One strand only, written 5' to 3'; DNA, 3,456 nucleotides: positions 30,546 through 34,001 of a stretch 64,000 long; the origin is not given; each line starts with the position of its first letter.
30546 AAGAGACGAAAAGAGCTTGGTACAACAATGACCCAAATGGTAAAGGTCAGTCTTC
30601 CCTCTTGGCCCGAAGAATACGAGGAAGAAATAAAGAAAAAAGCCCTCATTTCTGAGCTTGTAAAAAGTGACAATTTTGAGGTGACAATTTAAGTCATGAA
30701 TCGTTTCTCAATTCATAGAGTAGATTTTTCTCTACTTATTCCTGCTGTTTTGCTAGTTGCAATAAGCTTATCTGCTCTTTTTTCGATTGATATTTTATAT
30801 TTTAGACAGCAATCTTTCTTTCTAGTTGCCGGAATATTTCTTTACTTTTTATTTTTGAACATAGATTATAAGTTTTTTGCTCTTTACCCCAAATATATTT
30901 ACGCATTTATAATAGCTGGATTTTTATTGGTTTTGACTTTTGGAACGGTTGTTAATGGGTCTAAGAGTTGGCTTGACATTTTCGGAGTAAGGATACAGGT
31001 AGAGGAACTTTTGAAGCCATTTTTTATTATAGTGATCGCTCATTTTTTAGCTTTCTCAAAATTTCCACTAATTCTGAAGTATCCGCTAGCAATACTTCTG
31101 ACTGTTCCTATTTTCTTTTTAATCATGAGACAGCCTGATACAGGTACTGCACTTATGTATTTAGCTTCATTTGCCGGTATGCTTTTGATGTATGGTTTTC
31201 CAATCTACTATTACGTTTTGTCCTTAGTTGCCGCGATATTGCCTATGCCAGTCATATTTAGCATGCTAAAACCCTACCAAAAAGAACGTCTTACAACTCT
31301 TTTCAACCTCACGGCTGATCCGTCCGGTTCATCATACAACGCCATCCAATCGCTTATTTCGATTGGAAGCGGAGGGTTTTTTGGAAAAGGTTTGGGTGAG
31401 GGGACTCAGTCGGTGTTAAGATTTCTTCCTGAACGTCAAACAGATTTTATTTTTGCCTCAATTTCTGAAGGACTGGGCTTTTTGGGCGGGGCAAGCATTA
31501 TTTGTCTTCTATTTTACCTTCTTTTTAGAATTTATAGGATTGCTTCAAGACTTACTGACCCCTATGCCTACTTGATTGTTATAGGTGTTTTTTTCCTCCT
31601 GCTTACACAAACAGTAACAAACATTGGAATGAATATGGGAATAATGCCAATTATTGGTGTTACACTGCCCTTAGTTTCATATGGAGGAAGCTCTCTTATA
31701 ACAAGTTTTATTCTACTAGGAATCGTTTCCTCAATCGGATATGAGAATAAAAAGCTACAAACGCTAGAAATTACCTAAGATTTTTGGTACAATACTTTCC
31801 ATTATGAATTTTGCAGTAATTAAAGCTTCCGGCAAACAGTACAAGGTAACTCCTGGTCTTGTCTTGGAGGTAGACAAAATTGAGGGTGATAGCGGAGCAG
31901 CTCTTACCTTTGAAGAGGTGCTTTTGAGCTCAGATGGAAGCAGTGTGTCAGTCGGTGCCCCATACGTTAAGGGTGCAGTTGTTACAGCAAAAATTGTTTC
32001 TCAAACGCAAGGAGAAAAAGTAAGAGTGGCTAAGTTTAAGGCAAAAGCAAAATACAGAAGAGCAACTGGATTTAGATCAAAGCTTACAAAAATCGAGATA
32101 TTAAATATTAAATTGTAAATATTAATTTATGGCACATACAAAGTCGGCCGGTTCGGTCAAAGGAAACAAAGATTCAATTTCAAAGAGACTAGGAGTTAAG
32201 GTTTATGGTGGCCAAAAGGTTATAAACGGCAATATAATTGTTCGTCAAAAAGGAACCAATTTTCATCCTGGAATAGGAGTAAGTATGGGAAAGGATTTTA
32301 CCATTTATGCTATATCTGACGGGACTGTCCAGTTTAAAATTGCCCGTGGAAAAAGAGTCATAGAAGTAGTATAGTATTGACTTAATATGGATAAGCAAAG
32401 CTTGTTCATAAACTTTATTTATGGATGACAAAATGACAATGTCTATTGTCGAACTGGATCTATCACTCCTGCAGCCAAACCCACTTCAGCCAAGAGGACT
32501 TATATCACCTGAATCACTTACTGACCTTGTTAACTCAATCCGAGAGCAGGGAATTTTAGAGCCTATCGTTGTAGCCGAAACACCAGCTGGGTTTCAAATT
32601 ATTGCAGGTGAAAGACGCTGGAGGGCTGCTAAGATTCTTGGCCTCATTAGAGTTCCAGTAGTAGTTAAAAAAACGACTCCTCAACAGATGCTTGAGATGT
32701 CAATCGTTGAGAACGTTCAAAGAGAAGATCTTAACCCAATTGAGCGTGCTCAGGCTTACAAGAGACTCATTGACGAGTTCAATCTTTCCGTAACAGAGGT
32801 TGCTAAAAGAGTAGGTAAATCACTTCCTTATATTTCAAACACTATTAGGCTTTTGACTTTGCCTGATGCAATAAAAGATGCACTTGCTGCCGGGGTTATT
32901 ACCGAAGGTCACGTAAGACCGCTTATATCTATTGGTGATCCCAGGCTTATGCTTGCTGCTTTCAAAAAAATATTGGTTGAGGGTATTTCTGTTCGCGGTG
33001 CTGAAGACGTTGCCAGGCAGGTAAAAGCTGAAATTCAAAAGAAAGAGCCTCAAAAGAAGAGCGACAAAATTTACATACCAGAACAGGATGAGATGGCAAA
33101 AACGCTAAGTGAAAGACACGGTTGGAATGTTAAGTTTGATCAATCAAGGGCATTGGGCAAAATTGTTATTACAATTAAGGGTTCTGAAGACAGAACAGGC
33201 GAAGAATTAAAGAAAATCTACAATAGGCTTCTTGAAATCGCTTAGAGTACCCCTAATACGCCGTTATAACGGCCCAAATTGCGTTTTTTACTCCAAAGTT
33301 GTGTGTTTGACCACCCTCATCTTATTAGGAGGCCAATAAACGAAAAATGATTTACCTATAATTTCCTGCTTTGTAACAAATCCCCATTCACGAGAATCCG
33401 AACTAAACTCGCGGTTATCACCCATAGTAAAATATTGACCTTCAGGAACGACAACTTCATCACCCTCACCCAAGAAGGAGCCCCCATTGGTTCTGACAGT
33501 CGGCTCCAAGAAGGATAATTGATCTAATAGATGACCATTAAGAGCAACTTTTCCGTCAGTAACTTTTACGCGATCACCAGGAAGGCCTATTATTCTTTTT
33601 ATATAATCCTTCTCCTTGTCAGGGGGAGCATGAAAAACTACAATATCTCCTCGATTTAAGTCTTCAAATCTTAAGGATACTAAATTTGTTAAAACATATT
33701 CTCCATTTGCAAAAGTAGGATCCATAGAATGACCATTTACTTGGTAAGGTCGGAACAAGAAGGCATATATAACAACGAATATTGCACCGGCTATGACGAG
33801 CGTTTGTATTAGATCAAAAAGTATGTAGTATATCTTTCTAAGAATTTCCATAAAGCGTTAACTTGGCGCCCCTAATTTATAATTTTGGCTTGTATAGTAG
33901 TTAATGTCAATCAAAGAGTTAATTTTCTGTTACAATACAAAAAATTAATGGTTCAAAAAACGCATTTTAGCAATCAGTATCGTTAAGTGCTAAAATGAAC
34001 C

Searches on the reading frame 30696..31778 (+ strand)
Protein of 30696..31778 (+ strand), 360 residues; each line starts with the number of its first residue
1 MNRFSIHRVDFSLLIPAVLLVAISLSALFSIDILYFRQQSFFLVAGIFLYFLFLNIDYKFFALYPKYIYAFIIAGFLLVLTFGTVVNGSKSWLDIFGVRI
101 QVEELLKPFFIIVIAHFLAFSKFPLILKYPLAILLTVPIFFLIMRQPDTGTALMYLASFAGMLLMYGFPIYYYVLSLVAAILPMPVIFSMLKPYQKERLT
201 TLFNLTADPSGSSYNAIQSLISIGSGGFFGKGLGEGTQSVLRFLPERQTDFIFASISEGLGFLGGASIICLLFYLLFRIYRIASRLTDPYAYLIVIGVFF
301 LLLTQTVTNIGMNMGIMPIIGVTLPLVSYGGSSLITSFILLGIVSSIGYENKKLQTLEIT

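Call 40: search_protein_families(library=pfam, proteins=[window:30696-31778:+], max_evalue=0.0001)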
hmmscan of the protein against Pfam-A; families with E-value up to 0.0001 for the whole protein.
window:30696-31778:+ (360 aa): 1 family
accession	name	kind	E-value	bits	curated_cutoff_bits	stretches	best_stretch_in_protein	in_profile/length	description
PF01098.24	FTSW_RODA_SPOVE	-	7.3e-81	272.3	26.4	1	19-352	16-355/356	Cell cycle protein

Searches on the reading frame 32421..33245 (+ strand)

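Call 40: search_protein_families(library=pfam, proteins=[window:32421-33245:+], max_evalue=0.0001)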
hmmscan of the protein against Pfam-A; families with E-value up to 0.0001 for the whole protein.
window:32421-33245:+ (274 aa): 3 families
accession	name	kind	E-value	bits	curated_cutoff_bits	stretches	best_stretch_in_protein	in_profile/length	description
PF17762.8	HTH_ParB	-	2.4e-32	111.6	22.6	1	102-202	1-101/102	ParB HTH domain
PF02195.25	ParB_N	-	3.6e-29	101.1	26.3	1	9-100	3-95/95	ParB N-terminal domain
PF08535.16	KorB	-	7.5e-05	23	22.3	0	121-161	3-43/89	KorB domain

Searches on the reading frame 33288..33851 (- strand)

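Call 40: search_protein_families(library=pfam, proteins=[window:33288-33851:-], max_evalue=0.0001)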
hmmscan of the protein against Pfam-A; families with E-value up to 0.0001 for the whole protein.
window:33288-33851:- (187 aa): 1 family
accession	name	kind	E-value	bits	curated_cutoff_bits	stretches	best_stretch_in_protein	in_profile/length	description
PF10502.14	Peptidase_S26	-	7.8e-52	176.1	22.9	1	13-173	3-168/168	Signal peptidase, peptidase S26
